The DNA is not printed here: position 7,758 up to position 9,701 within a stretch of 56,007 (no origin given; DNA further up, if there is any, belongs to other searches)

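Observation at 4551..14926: Uncharacterised catabolic operon: a sleeping-beauty-mutase-like module (CoA-transferase / split B12 mutase / MeaB / crotonase) fused to two oxygenases and a lactonase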

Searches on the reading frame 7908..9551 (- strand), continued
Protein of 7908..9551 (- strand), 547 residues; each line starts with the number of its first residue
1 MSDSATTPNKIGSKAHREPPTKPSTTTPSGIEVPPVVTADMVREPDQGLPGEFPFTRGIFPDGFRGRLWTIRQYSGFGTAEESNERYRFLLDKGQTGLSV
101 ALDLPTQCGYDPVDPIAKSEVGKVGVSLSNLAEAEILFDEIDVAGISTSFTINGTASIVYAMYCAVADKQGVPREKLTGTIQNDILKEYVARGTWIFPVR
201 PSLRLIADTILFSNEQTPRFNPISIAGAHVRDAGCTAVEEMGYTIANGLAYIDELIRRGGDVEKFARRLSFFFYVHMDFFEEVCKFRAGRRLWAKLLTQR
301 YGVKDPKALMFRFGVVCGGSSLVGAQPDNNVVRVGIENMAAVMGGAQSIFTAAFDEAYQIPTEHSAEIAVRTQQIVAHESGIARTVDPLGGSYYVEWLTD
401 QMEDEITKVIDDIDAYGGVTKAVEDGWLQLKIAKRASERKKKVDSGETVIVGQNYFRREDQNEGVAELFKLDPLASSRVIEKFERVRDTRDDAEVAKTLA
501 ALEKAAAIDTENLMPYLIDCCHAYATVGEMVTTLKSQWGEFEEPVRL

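Call 65: search_dna_similar(query=window:7908-9551:-, collection=plasmids, mode=protein, max_rows=60, rows=spread)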
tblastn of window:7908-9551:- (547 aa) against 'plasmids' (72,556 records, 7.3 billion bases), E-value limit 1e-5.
Records with a match: 434; places in all: 484; records where one place covers at least 80% of the query: 419.
Best place of each record, by identity: 60-80% 8; <60% 426.
By first word of the organism name: Rhizobium 129; Sinorhizobium 98; Burkholderia 38; Streptomyces 15; Azospirillum 14; Sphingobium 14; Mesorhizobium 11; Paraburkholderia 9; Ensifer 9; Shinella 8; and 55 more.
By predicted mobility (MOB-suite, as given by PLSDB): non-mobilizable 253; conjugative 105; mobilizable 76.
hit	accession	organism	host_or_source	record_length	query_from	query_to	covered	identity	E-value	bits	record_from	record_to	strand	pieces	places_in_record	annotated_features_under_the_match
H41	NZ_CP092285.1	Marinobacter sp. M3C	-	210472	30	547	95%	77.2%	0e+0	842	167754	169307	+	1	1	methylmalonyl-CoA mutase family protein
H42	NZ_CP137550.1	Streptomyces sp. N50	Selaginella tamariscina,cell ...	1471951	30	545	94%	56.1%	3e-180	570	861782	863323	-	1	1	record has no annotation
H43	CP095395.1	Natribaculum longum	cell culture,saline soil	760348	35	547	94%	46.2%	6e-146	471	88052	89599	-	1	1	none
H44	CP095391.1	Natribaculum breve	cell culture,saline soil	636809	35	547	94%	45.8%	3e-145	469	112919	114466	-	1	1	none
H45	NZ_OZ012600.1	Shinella sp. WSD5-1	-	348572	30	539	93%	45.2%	5e-127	417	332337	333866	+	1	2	scpA: methylmalonyl-CoA mutase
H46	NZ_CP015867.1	Streptomyces parvulus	-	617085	48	539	90%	46.3%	7e-137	445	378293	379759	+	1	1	methylmalonyl-CoA mutase family protein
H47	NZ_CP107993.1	Streptomyces canus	-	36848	48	541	90%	45.5%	2e-137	447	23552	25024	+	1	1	methylmalonyl-CoA mutase family protein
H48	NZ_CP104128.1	Sinorhizobium sp. M103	Phaseolus vulgaris,cell ...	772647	30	545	94%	43.5%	4e-142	460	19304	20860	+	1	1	methylmalonyl-CoA mutase family protein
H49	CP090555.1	Neorhizobium galegae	Galega,Cell culture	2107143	8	540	97%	42.1%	4e-104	405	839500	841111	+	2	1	none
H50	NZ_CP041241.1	Sinorhizobium mexicanum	Acaciella angustissima,cell culture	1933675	30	541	94%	43.7%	1e-120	398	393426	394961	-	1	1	none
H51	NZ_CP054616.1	Azospirillum oryzae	cell culture,soil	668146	49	538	90%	45.6%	3e-123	405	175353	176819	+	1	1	scpA: methylmalonyl-CoA mutase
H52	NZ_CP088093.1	Rhizobium laguerreae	cell culture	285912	30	540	93%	43.6%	9e-119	393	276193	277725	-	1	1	scpA: methylmalonyl-CoA mutase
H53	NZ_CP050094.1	Rhizobium leguminosarum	Trifolium pratense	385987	30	540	93%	43.6%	3e-118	391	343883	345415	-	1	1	scpA: methylmalonyl-CoA mutase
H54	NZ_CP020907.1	Rhizobium etli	Phaseolus vulgaris,cell culture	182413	30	540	93%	43.4%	3e-118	391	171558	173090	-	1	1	scpA: methylmalonyl-CoA mutase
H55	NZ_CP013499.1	Rhizobium sp. N621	Phaseolus vulgaris,Whole ...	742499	30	540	93%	43.4%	1e-117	390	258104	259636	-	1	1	scpA: methylmalonyl-CoA mutase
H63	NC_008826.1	Methylibium petroleiphilum PM1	-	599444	39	543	92%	43.6%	2e-138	449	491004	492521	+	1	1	methylmalonyl-CoA mutase family protein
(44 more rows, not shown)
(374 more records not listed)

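Call 66: get_annotated_region(hit=H42, flank=8000)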
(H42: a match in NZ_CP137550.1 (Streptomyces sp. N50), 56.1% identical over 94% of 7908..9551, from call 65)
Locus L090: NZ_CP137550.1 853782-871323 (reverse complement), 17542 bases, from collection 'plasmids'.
description: Streptomyces sp. N50 plasmid unnamed, complete sequence
organism: Streptomyces sp. N50 (NCBI taxid 3081765)
taxonomy: Bacteria; Actinomycetota; Actinomycetes; Kitasatosporales; Streptomycetaceae; Streptomyces; Streptomyces sp. N50
host: -; source: Selaginella tamariscina,cell culture,mountain; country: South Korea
typing (MOB-suite, as given by PLSDB): non-mobilizable
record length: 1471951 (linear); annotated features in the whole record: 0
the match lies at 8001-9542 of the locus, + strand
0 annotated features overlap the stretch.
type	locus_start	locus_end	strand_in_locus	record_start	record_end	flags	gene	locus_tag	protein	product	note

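Call 67: get_annotated_region(hit=H9, flank=6000)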
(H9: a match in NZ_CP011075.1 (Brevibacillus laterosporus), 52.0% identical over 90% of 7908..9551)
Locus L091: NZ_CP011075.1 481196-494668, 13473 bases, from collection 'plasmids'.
description: Brevibacillus laterosporus strain B9 plasmid unnamed1, complete sequence
organism: Brevibacillus laterosporus (NCBI taxid 1465)
taxonomy: Bacteria; Bacillota; Bacilli; Bacillales; Paenibacillaceae; Brevibacillus; Brevibacillus laterosporus
host: -; source: Oryza sativa; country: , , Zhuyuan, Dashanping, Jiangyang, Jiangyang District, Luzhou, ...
typing (MOB-suite, as given by PLSDB): non-mobilizable
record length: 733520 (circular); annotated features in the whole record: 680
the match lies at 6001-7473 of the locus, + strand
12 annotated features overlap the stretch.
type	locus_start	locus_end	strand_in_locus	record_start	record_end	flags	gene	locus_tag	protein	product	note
CDS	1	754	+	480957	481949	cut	-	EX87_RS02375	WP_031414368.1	thiamine pyrophosphate-dependent dehydrogenase E1 component subunit alpha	-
CDS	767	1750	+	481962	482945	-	-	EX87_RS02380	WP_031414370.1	alpha-ketoacid dehydrogenase subunit beta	-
CDS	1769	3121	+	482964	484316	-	-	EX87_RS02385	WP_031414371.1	dihydrolipoamide acetyltransferase family protein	GO:0006096 - glycolytic process [Evidence IEA]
CDS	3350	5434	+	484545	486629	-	-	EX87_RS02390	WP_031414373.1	stalk domain-containing protein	-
CDS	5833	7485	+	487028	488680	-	-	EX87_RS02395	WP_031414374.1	methylmalonyl-CoA mutase family protein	-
CDS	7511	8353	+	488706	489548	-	mce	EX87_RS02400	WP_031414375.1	methylmalonyl-CoA epimerase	-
CDS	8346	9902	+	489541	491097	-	-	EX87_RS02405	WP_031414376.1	carboxyl transferase domain-containing protein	-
CDS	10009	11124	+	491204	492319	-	-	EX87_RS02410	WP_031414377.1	M20/M25/M40 family metallo-hydrolase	-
CDS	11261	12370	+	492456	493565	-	-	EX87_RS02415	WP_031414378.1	DUF3866 family protein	-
CDS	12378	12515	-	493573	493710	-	-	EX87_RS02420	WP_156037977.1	Z-ring formation inhibitor MciZ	-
CDS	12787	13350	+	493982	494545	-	-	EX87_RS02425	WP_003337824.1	NUDIX hydrolase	-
CDS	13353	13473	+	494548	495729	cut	-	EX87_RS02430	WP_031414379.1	endonuclease Q family protein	-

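Call 68: get_annotated_region(hit=H63, flank=3000)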
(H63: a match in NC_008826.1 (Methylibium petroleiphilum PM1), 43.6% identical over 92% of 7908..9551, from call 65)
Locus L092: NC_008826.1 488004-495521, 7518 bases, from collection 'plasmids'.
description: Methylibium petroleiphilum PM1 plasmid RPME01, complete sequence
organism: Methylibium petroleiphilum PM1 (NCBI taxid 420662)
taxonomy: Bacteria; Pseudomonadota; Betaproteobacteria; Burkholderiales; Sphaerotilaceae; Methylibium; Methylibium petroleiphilum; Methylibium petroleiphilum PM1
host: -; source: -; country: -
typing (MOB-suite, as given by PLSDB): conjugative; relaxase MOBP; mating-pair formation MPF_F
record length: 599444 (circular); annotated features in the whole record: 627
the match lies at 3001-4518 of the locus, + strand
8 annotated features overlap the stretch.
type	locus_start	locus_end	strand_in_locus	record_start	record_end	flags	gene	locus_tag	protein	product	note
CDS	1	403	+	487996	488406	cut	-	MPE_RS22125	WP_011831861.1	cobalamin B12-binding domain-containing protein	-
CDS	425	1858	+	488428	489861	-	-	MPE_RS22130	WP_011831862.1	AMP-binding protein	-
CDS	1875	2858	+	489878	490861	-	meaB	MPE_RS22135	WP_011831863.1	methylmalonyl Co-A mutase-associated GTPase MeaB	GO:1903826 - L-arginine transmembrane transport [Evidence IEA]; GO:0015819 - lysine transport [Evidence IEA]; ...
CDS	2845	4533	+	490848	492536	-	-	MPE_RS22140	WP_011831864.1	methylmalonyl-CoA mutase family protein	-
CDS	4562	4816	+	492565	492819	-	-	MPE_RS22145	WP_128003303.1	hypothetical protein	-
CDS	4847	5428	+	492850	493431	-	-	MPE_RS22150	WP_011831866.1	cob(I)yrinic acid a,c-diamide adenosyltransferase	GO:0009236 - cobalamin biosynthetic process [Evidence IEA]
CDS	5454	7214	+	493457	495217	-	-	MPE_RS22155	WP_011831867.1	thiamine pyrophosphate-binding protein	-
CDS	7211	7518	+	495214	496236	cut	-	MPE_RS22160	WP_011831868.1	gamma carbonic anhydrase family protein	-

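Call 72: search_protein_families(library=pfam, proteins=[L090:9981-10937:+, L090:5791-7953:+, L090:12207-13274:+, L090:3777-5315:+, L090:1943-3796:+, L090:14403-16076:-, L090:15219-16646:+, L090:5213-6529:+, L090:12423-13508:-, L090:574-1620:+], max_evalue=0.00001)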
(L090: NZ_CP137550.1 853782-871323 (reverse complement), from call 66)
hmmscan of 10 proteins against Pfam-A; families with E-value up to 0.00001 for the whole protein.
L090:9981-10937:+ (318 aa): 1 family
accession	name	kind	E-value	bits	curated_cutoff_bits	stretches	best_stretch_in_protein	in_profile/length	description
PF00296.26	Bac_luciferase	-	1.7e-51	175.9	27.9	1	6-283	6-313/314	Luciferase-like monooxygenase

L090:5791-7953:+ (720 aa): 2 families
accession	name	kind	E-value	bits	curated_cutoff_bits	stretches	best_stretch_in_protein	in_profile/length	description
PF00501.34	AMP-binding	-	1.1e-79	268.4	29.9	1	258-589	4-384/384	AMP-binding enzyme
PF13193.12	AMP-binding_C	-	3.5e-21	76.3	24.5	1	640-713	1-76/76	AMP-binding enzyme C-terminal domain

L090:12207-13274:+ (355 aa): 2 families
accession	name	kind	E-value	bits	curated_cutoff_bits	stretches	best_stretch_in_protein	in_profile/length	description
PF13561.12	adh_short_C2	-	2.3e-40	139.1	27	2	246-345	137-235/236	Enoyl-(Acyl carrier protein) reductase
PF00106.31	adh_short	-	6e-20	72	26.6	1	84-210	4-138/195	short chain dehydrogenase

L090:3777-5315:+ (512 aa): 2 families
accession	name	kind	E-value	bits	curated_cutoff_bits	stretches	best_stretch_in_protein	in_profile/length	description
PF00501.34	AMP-binding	-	1.6e-50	172.4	29.9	1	51-369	23-383/384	AMP-binding enzyme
PF13193.12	AMP-binding_C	-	3.1e-15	57.3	24.5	1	420-497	1-76/76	AMP-binding enzyme C-terminal domain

L090:1943-3796:+ (617 aa): 0 families

L090:14403-16076:- (557 aa): 3 families
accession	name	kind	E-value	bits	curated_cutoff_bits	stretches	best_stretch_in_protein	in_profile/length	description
PF00106.31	adh_short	-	1.6e-33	116.3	26.6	1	312-505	3-191/195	short chain dehydrogenase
PF13561.12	adh_short_C2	-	1.9e-32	113.2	27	1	318-550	3-233/236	Enoyl-(Acyl carrier protein) reductase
PF08659.16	KR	-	2.2e-06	28.2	22.6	0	312-467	3-153/180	KR domain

L090:15219-16646:+ (475 aa): 2 families
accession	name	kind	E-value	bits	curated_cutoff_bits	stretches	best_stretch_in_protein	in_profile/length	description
PF00501.34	AMP-binding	-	4.7e-59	200.6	29.9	1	12-342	7-383/384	AMP-binding enzyme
PF13193.12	AMP-binding_C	-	8.7e-23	81.5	24.5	1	389-460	1-76/76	AMP-binding enzyme C-terminal domain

L090:5213-6529:+ (438 aa): 1 family
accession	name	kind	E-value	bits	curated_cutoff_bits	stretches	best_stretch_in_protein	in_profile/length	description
PF04909.20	Amidohydro_2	-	1.1e-22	81.6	26.4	1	146-437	19-288/289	Amidohydrolase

L090:12423-13508:- (361 aa): 0 families

L090:574-1620:+ (348 aa): 0 families

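Call 89: search_protein_representatives(protein=window:7908-9551:-)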
Query: 547 residues. Proteins with E-value up to 0.001 (for the whole library): 20955; up to 1e-10: 12877; up to 1e-30: 3076. The best 150 are listed.
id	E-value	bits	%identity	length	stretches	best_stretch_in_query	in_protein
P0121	6.8e-177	606.0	54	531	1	46-545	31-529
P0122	3.7e-173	593.6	78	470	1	117-454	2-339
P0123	1.0e-158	545.9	49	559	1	12-547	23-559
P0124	1.7e-153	528.8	47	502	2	92-421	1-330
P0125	1.1e-151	522.7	47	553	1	45-545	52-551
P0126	8.0e-150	516.6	47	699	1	17-544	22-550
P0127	1.5e-148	512.4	47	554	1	45-544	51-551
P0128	7.1e-143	493.7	45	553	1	23-545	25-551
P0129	2.5e-141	488.6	46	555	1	44-544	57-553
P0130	3.2e-140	484.9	43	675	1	26-541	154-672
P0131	3.2e-139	481.6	39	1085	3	25-545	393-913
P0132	1.0e-138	480.0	46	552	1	26-543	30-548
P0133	3.2e-138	478.3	43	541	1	19-545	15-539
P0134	6.1e-134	464.2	45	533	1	22-543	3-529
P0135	1.5e-133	462.9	43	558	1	35-542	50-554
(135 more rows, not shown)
